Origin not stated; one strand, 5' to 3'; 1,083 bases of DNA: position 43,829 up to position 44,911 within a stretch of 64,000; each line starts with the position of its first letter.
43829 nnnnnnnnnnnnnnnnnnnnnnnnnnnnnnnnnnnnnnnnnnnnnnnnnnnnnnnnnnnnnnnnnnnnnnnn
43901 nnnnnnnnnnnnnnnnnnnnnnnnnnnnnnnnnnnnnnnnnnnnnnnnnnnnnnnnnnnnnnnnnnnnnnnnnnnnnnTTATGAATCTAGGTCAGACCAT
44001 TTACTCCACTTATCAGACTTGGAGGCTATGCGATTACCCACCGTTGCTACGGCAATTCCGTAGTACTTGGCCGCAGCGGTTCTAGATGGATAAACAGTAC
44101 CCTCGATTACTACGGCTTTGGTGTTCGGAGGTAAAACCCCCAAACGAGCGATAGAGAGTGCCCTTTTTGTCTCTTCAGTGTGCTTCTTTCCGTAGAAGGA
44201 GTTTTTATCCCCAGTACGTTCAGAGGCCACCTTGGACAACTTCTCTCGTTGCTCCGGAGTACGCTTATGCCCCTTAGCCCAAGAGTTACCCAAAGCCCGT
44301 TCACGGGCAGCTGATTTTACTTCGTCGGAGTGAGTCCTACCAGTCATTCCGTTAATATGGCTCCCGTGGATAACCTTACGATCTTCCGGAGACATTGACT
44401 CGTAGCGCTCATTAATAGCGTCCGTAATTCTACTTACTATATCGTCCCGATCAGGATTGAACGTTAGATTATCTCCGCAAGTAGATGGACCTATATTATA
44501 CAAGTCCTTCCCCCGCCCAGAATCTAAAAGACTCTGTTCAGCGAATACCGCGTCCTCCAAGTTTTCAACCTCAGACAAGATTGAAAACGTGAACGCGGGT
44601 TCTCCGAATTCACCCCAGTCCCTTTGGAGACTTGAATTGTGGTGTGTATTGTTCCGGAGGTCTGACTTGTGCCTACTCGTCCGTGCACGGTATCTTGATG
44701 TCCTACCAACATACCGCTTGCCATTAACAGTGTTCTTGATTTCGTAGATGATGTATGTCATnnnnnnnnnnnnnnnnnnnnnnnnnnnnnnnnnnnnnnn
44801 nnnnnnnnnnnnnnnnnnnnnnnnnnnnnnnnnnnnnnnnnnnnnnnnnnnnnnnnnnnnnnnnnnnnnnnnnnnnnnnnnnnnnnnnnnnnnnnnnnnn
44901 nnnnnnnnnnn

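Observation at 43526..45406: thyA is split by a T4 td-like group I intron carrying a GIY-YIG homing endonuclease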

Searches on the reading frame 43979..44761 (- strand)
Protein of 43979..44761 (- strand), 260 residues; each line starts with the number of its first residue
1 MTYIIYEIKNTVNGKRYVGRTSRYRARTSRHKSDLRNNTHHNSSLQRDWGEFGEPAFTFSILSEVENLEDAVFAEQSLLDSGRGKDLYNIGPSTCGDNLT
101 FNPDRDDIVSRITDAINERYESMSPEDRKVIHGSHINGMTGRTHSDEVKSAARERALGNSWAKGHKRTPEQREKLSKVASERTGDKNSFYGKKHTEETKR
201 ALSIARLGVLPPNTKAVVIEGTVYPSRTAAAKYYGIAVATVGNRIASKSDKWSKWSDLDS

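Call 5: search_protein_families(library=pfam, proteins=[window:43979-44761:-], max_evalue=0.01)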
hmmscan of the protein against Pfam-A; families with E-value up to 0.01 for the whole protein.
window:43979-44761:- (260 aa): 4 families
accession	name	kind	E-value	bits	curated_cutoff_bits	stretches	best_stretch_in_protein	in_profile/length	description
PF07460.16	NUMOD3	-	9.9e-10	38.6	20.4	1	164-203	1-37/37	NUMOD3 motif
PF01541.30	GIY-YIG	-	2.3e-07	31.5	22.6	1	3-81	2-71/78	GIY-YIG catalytic domain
PF20987.3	I-TevI_DNA-bd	-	1.5e-06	28.5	27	1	207-255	4-49/51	Intron-encoded endonuclease 1, DNA-binding domain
PF19835.5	SegE_GIY-YIG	-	6.4e-06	26.8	25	1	5-77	20-99/123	Putative endonuclease segE, GIY-YIG domain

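Call 26: search_dna_similar(query=window:43979-44761:-, collection=phages, mode=protein, max_rows=30)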
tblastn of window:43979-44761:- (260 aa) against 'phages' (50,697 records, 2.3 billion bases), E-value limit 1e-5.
Records with a match: 405; places in all: 421; records where one place covers at least 80% of the query: 341.
Best place of each record, by identity: <60% 405.
By first word of the organism name: Escherichia 136; Bacillus 34; Acinetobacter 23; Klebsiella 23; Staphylococcus 20; Streptococcus 19; Salmonella 19; Yersinia 19; Enterobacteria 18; Pseudomonas 17; and 21 more.
By host as written in the record: Escherichia coli 65; - 50; Streptococcus thermophilus 18; Escherichia coli B 18; Yersinia pseudotuberculosis 9; Staphylococcus sp. 9; Bacillus subtilis BEST7003 7; Escherichia coli str. K-12 substr. MG1655 7; and 130 more.
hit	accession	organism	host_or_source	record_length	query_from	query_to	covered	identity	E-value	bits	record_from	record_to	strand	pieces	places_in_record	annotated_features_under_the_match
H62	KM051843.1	Bacillus phage Bobb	Bacillus pumilus SAFR32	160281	2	245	94%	43.3%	6e-56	198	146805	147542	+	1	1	hypothetical protein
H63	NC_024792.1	Bacillus phage Bobb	Bacillus pumilus SAFR32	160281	2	245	94%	43.3%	6e-56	198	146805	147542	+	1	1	homing endonuclease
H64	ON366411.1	Bacillus phage vB_BceH_LY2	Bacillus cereus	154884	5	245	93%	39.8%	1e-47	174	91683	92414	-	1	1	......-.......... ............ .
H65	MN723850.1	Acinetobacter phage vB_AbaM_Apostate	Acinetobacter baumannii strain KZ1100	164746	5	245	93%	39.2%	4e-46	170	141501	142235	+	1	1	putative intron endonuclease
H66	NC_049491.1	Acinetobacter phage vB_AbaM_Apostate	Acinetobacter baumannii strain KZ1100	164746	5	245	93%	39.2%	4e-46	170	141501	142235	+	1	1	homing endonuclease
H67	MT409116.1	Acinetobacter phage Octan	Acinetobacter baumannii strain RES-241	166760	5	245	93%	39.2%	4e-46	170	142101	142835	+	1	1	putative intron endonuclease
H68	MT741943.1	Acinetobacter phage Meroveus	Acinetobacter baumannii strain RES-241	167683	5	245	93%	39.2%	4e-46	170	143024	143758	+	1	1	putative intron endonuclease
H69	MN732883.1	Acinetobacter phage vB_AbaM_Kimel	Acinetobacter baumannii strain RES-3023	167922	5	245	93%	39.2%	4e-46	170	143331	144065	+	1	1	putative I-TevI-like homing endonuclease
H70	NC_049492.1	Acinetobacter phage vB_AbaM_Kimel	Acinetobacter baumannii strain RES-3023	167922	5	245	93%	39.2%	4e-46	170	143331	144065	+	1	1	homing endonuclease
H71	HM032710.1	Acinetobacter phage Ac42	-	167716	5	245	93%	37.7%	1e-37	145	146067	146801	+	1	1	putative homing endonuclease GIY-YIG family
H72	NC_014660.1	Acinetobacter phage Ac42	-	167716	5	245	93%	37.7%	1e-37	145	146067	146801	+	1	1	homing endonuclease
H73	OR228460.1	Pseudomonas phage fMGyn-Pae01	Pseudomonas aeruginosa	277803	11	245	90%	37.9%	9e-35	137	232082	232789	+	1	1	hypothetical protein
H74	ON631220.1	Pseudomonas phage OMKO1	Pseudomonas aeruginosa PAO1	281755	11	245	90%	37.9%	9e-35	137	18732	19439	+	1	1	hypothetical protein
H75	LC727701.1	Pseudomonas phage sp. NK1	Pseudomonas aeruginosa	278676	11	245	90%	37.9%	1e-34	137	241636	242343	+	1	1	hypothetical protein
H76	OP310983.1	Pseudomonas phage Koomba boorn-mokiny kep-wari Wadjak 1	Pseudomonas aeruginosa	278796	11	245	90%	37.9%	1e-34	137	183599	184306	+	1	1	homing endonuclease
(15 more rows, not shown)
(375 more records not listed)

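Call 27: find_homologous_proteins(query=window:43979-44761:-)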
Query window:43979-44761:- (260 aa): 73 proteins with E <= 0.001 among 1115 candidates.
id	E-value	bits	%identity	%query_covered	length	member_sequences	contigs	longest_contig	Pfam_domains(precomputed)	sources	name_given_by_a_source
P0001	6.6e-170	581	100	100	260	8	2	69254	PF07460.17,PF01541.31,PF19835.7,PF20987.4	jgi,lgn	jgi:group I intron endonuclease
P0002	5.3e-71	257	49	100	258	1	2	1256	PF07460.17,PF01541.31,PF20987.4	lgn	-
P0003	1.1e-57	214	43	98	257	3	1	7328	PF07460.17,PF01541.31,PF20987.4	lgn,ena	-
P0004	1.6e-51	194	43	97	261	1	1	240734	PF07460.17,PF01541.31,PF20987.4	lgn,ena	-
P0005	9.6e-45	171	40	93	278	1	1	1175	PF07460.17,PF01541.31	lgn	-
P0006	7.1e-43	165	40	97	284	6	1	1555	PF07460.17,PF01541.31,PF20987.4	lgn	-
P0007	2.2e-41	160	38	97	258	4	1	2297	PF07460.17,PF01541.31,PF20987.4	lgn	-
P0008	3.3e-41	160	38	97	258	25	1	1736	PF07460.17,PF01541.31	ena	-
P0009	1.5e-38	151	37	96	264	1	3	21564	PF07460.17,PF01541.31,PF20987.4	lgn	-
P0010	3.2e-36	143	37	98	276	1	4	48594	PF07460.17,PF01541.31,PF20987.4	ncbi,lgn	-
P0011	2.2e-35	141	36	97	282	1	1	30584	PF07460.17,PF01541.31,PF20987.4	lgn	-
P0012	7.1e-35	139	37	97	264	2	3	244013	PF07460.17,PF01541.31,PF20987.4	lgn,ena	-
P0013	9.1e-34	135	37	94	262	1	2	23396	PF07460.17,PF01541.31,PF20987.4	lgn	-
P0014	1.5e-33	135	38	93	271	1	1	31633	PF07460.17,PF01541.31,PF20987.4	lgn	-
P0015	2.2e-33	134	37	92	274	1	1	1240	PF07460.17,PF01541.31,PF20987.4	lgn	-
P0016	5.8e-32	129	35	97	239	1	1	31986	PF07460.17,PF01541.31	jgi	jgi:group I intron endonuclease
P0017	6.5e-26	110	33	98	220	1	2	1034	PF07460.17,PF01541.31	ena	-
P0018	3.5e-24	104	33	96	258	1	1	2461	PF07460.17,PF01541.31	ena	-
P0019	1.4e-23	102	31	97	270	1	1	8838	PF07460.17,PF01541.31,PF20987.4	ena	-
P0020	2.1e-23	101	36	80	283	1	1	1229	PF07460.17,PF01541.31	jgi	-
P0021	4.9e-20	90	30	98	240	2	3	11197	PF07460.17,PF01541.31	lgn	-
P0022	5.5e-19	87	31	92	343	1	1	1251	PF07460.17,PF01541.31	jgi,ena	-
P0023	6.1e-17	80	32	82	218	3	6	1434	PF07460.17,PF01541.31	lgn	-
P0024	1.9e-16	79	30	85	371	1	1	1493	PF07460.17,PF01541.31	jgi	-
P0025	2.8e-16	78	34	84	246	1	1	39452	PF07460.17,PF01541.31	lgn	-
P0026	5.6e-16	77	30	89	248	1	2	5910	PF07460.17,PF01541.31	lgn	-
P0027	6.8e-15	74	37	78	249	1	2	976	PF07460.17,PF01541.31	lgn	-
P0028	1.7e-14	72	29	77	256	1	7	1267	PF07460.17,PF01541.31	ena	-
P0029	2.0e-14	72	32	47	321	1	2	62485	PF07460.17,PF20987.4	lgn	-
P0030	1.0e-13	70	33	81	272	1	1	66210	PF07460.17,PF01541.31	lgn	-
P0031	1.2e-13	69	32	75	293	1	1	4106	PF07460.17,PF01541.31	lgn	-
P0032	9.6e-13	67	28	94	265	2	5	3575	PF07460.17,PF20987.4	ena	-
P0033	1.1e-12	66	32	78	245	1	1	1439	PF07460.17,PF01541.31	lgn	-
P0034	2.5e-12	65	29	80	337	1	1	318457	PF07460.17,PF01541.31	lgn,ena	-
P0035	3.5e-12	65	35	80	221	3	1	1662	PF07460.17,PF01541.31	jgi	-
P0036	6.3e-12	64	29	81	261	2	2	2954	PF07460.17,PF01541.31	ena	-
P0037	1.4e-11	63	28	95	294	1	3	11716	PF07460.17,PF01541.31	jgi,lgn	-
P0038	1.7e-11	62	33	78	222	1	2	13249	PF07460.17,PF01541.31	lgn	-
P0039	7.7e-11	60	31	69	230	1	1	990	PF07460.17,PF01541.31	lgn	-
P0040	1.0e-10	60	32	43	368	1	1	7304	PF07460.17,PF01541.31,PF20987.4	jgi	jgi:group I intron endonuclease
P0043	6.7e-10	57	31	78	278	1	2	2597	PF07460.17,PF01541.31,PF07453.20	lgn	-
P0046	4.3e-9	55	29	92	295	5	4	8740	PF07460.17,PF01541.31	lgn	-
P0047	5.5e-9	54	31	80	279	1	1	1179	PF07460.17,PF01541.31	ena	-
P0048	6.4e-9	54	40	31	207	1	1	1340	PF07460.17,PF01541.31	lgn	-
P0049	6.8e-9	54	27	93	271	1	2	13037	PF07460.17,PF01541.31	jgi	jgi:group I intron endonuclease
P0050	7.9e-9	54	30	79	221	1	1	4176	PF07460.17,PF01541.31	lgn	-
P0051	1.0e-8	53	29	80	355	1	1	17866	PF07460.17,PF01541.31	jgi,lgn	-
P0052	1.2e-8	53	31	78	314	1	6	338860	PF07460.17,PF01541.31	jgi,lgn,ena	-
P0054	7.9e-8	50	29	68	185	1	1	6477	PF07460.17,PF01541.31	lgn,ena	-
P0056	2.8e-7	49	30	77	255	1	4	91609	PF01541.31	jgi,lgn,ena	-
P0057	5.4e-7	48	29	80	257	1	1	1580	PF07460.17,PF01541.31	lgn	-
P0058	7.1e-7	47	40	25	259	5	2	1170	PF01541.31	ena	-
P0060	1.2e-6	47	26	80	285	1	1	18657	PF07460.17,PF01541.31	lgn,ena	-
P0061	2.9e-6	45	27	78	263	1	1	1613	PF07460.17,PF01541.31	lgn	-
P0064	6.7e-6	44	28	79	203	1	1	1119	PF07460.17,PF01541.31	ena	-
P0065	2.6e-5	42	26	93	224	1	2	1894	PF07460.17,PF01541.31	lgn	-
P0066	2.9e-5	42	26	81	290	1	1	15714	PF07460.17,PF01541.31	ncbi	-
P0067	4.8e-5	41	31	33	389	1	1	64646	PF07460.17,PF01541.31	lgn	-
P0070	1.5e-4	40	57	16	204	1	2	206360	PF07460.17,PF01541.31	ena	-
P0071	2.5e-4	39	26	80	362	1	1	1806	PF07460.17,PF01541.31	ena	-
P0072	3.4e-4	39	27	79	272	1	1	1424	PF07460.17,PF01541.31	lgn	-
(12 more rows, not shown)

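Call 28: get_annotated_region(hit=H63, flank=1500)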
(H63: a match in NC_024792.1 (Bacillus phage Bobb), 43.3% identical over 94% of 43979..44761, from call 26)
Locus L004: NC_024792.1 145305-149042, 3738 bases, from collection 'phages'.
description: Bacillus phage Bobb, complete genome.
organism: Bacillus phage Bobb (NCBI taxid 1527469)
taxonomy: Viruses; Duplodnaviria; Heunggongvirae; Uroviricota; Caudoviricetes; Herelleviridae; Bastillevirinae; Agatevirus; Agatevirus bobb
host: Bacillus pumilus SAFR32; source: -; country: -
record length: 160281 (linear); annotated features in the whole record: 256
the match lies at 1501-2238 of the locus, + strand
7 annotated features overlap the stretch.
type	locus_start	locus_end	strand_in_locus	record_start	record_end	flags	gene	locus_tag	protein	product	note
CDS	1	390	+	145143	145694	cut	-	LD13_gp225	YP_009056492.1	Rnase H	-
CDS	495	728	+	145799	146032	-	-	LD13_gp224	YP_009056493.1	ribosome associated inhibitor A; zinc finger domain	-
CDS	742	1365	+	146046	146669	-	-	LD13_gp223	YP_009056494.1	thymidylate synthase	-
CDS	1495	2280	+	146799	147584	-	-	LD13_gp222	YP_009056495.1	homing endonuclease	-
CDS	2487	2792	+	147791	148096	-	-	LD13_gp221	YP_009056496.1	thymidylate synthase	-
CDS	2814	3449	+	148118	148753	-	-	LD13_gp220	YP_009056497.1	adenylate kinase-like protein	-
CDS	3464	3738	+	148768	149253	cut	-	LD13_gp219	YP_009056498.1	dihydrofolate reductase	-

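Call 29: find_encoding_contigs(protein=P0001, flank=3000, max_places=6)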
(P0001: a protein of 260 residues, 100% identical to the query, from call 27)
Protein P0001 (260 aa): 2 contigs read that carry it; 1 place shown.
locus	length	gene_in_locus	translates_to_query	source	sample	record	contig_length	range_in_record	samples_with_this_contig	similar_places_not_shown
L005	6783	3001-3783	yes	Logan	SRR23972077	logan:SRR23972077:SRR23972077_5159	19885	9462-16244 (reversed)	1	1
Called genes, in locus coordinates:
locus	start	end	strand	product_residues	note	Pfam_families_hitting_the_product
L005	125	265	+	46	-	-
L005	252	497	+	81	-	-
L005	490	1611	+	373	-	PF10926:DUF2800, PF12705:PDDEXK_1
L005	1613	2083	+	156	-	PF03819:MazG (faint)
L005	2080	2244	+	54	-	-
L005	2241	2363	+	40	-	-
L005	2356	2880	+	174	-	PF00303:Thymidylat_synt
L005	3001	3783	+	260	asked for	PF01541:GIY-YIG (weak), PF19835:SegE_GIY-YIG (faint), PF07460:NUMOD3, PF20987:I-TevI_DNA-bd (weak)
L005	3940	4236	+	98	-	PF00303:Thymidylat_synt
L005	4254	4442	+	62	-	-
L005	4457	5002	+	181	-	PF10991:Enc34_ssDNA-bd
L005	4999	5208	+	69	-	-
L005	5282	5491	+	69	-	-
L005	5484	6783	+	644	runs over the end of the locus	PF00476:DNA_pol_A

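Call 39: find_encoding_contigs(protein=P0002, flank=3000, max_places=3)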
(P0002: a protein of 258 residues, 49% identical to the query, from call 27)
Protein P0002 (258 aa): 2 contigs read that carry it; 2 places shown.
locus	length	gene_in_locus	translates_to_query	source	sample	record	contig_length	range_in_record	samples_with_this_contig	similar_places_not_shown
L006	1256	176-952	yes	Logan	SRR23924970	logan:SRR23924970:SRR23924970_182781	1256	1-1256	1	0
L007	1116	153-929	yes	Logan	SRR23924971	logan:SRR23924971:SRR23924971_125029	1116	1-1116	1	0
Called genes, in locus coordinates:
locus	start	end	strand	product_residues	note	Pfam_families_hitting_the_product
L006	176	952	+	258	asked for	PF01541:GIY-YIG, PF07460:NUMOD3 (weak), PF20987:I-TevI_DNA-bd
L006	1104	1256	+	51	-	?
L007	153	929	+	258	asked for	PF01541:GIY-YIG, PF07460:NUMOD3 (weak), PF20987:I-TevI_DNA-bd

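Call 40: find_encoding_contigs(protein=P0003, flank=3000, max_places=3)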
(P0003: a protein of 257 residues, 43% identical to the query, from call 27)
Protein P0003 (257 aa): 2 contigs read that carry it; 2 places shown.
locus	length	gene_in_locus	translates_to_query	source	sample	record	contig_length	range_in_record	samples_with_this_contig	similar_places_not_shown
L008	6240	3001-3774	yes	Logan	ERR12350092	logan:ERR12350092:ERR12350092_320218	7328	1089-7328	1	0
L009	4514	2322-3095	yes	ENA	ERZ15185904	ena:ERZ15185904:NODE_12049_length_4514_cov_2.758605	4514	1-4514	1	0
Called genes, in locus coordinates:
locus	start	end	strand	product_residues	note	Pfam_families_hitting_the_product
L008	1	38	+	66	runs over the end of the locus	-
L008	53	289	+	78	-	-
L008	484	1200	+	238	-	PF07498:Rho_N (faint), PF02037:SAP (weak)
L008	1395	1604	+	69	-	-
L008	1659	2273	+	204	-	PF06725:3D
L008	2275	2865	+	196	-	PF00303:Thymidylat_synt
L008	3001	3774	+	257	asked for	PF01541:GIY-YIG, PF07460:NUMOD3, PF20987:I-TevI_DNA-bd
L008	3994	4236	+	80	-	PF00303:Thymidylat_synt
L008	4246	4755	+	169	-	PF00186:DHFR_1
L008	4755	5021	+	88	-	-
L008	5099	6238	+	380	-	?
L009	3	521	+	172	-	?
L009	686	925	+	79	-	-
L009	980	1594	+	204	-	PF06725:3D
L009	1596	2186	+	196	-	PF00303:Thymidylat_synt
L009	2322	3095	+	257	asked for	PF01541:GIY-YIG, PF07460:NUMOD3, PF20987:I-TevI_DNA-bd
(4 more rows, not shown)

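Call 41: find_encoding_contigs(protein=P0004, flank=3000, max_places=3)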
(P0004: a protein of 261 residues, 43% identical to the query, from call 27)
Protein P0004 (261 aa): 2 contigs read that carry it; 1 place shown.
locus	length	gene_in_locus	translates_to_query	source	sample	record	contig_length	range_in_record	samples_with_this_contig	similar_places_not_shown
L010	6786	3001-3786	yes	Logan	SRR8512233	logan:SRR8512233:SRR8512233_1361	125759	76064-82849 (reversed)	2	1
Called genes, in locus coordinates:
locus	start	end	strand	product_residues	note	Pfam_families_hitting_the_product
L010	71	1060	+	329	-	-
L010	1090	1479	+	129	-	-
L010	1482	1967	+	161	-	-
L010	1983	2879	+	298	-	PF00303:Thymidylat_synt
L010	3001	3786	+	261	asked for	PF01541:GIY-YIG, PF07460:NUMOD3, PF20987:I-TevI_DNA-bd (weak)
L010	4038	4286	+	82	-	PF00303:Thymidylat_synt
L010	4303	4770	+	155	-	-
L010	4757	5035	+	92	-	-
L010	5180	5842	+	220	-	-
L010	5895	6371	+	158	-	-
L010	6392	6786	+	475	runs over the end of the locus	-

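Call 58: search_solved_structures(query=window:43979-44761:-, max_evalue=0.01, show_alignments=3)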
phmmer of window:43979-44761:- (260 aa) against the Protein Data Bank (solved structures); distinct sequences matched with E-value up to 0.01: 3.
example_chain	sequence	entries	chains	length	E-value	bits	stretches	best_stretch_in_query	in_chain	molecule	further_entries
1mk0_A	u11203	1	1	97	9.5e-09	38.6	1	5-77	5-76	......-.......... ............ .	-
1ln0_A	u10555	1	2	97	3.4e-08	36.8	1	5-79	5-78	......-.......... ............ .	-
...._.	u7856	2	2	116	8.2e-08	35.6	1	180-255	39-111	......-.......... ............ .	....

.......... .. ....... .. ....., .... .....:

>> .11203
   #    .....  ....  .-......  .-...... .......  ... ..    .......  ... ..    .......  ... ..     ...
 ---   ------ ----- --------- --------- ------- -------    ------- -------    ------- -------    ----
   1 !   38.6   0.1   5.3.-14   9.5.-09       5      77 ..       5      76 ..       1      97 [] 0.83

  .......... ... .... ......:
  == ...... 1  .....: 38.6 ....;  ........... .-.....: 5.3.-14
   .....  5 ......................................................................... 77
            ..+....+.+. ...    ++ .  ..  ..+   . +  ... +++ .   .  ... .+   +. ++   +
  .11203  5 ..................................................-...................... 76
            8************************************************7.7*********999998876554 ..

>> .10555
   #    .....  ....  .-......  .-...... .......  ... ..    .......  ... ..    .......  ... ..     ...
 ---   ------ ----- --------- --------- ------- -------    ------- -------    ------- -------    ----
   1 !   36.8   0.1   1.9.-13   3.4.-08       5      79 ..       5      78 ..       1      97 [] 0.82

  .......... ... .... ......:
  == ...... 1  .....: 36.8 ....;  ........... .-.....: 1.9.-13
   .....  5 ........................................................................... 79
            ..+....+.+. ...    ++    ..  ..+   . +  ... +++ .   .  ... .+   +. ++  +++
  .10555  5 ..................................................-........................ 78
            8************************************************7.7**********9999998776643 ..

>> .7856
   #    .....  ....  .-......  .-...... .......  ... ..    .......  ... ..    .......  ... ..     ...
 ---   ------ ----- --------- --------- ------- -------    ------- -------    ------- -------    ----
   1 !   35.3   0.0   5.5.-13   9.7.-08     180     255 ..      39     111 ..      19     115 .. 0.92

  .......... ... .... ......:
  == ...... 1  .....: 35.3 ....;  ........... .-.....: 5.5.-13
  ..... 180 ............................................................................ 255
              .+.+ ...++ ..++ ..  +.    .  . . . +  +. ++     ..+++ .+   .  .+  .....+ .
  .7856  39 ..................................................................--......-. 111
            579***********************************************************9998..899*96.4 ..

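Call 80: search_protein_families(library=phrogs, proteins=[window:43979-44761:-], max_evalue=0.001)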
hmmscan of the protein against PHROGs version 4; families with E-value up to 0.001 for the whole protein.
window:43979-44761:- (260 aa): 6 families
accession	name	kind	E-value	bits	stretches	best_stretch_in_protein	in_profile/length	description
phrog_314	-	DNA, RNA and nucleotide metabolism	5.9e-38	132.1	1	1-257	177-390/574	homing endonuclease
phrog_7168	-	DNA, RNA and nucleotide metabolism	5.4e-18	66.4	1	4-91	3-94/284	homing endonuclease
phrog_447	-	other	4.3e-08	34.1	1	4-79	28-110/148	NAD synthetase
phrog_19446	-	DNA, RNA and nucleotide metabolism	7.7e-08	33.2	1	5-132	4-94/254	homing endonuclease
phrog_5123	-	DNA, RNA and nucleotide metabolism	4.9e-06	27.5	1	5-69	4-67/152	homing endonuclease with GIY-YIG motif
phrog_655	-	DNA, RNA and nucleotide metabolism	0.00012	23.1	1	105-199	118-192/343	homing endonuclease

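Call 85: get_annotated_region(hit=H66, flank=1200)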
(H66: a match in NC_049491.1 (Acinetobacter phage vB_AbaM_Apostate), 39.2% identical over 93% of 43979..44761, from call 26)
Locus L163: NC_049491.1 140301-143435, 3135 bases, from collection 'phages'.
description: Acinetobacter phage vB_AbaP_Apostate, complete genome.
organism: Acinetobacter phage vB_AbaM_Apostate (NCBI taxid 2686308)
taxonomy: Viruses; Duplodnaviria; Heunggongvirae; Uroviricota; Caudoviricetes; Straboviridae; Twarogvirinae; Lazarusvirus; Lazarusvirus apostate
host: Acinetobacter baumannii strain KZ1100; source: sewage water; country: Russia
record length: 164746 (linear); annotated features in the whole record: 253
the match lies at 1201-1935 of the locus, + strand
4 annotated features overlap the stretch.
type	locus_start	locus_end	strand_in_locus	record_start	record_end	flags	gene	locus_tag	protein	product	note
CDS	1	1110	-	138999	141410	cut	-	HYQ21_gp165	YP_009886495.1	ribonucleotide reductase large subunit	NrdA; NrdA aerobic NDP reductase large subunit; orf220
CDS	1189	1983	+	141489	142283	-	-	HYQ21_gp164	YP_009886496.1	homing endonuclease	orf221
CDS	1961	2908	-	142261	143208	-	-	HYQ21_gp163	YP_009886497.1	dTMP thymidylate synthetase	orf222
CDS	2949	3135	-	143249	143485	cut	-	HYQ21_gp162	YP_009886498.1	hypothetical protein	orf223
